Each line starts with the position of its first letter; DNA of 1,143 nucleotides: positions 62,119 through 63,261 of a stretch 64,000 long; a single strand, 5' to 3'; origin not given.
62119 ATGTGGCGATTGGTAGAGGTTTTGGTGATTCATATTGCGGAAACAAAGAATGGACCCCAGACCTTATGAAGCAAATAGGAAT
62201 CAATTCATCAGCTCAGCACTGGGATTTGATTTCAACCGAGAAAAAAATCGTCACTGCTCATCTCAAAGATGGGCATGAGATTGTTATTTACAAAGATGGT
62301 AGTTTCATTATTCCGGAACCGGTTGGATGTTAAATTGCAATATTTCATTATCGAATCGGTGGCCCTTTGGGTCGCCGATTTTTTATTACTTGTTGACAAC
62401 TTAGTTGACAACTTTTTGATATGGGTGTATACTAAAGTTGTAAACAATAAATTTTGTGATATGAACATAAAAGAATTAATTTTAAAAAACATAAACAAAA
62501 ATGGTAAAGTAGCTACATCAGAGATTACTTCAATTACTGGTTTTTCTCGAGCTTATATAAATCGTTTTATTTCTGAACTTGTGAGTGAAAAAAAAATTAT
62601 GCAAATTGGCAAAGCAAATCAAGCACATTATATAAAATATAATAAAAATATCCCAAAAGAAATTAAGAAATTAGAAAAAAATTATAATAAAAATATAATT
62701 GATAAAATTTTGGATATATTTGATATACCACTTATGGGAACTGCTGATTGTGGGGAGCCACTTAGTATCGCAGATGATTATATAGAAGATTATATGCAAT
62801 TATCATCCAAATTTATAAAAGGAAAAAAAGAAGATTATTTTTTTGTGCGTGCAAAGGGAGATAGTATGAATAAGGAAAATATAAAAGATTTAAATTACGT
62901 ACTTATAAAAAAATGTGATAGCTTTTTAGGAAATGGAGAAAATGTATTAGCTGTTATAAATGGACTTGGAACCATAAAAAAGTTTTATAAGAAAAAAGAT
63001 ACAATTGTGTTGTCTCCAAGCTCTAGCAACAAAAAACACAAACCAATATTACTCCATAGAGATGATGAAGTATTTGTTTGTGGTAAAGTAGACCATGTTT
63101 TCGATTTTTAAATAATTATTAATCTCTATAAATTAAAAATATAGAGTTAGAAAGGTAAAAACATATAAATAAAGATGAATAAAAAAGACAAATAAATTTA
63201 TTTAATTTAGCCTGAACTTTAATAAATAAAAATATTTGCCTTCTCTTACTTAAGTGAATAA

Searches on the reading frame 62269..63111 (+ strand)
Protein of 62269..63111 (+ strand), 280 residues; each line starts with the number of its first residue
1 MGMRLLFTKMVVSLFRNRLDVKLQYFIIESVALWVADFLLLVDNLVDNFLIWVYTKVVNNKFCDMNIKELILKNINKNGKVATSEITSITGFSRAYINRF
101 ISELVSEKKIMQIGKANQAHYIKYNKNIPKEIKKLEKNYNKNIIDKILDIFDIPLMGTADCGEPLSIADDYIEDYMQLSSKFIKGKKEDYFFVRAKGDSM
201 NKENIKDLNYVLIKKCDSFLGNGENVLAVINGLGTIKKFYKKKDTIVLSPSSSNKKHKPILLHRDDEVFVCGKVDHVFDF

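Call 57: search_protein_families(library=pfam, max_evalue=0.01, proteins=[window:62269-63111:+])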
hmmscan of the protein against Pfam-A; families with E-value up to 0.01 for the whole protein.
window:62269-63111:+ (280 aa): 2 families
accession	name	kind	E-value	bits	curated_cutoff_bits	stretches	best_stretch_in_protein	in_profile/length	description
PF00717.28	Peptidase_S24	-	4.7e-19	68.6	23.3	1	154-274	1-115/116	Peptidase S24-like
PF22168.2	DIP2311-like_C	-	0.00032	21.4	27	1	78-121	17-60/63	Transcriptional regulator DIP2311-like, C-terminal domain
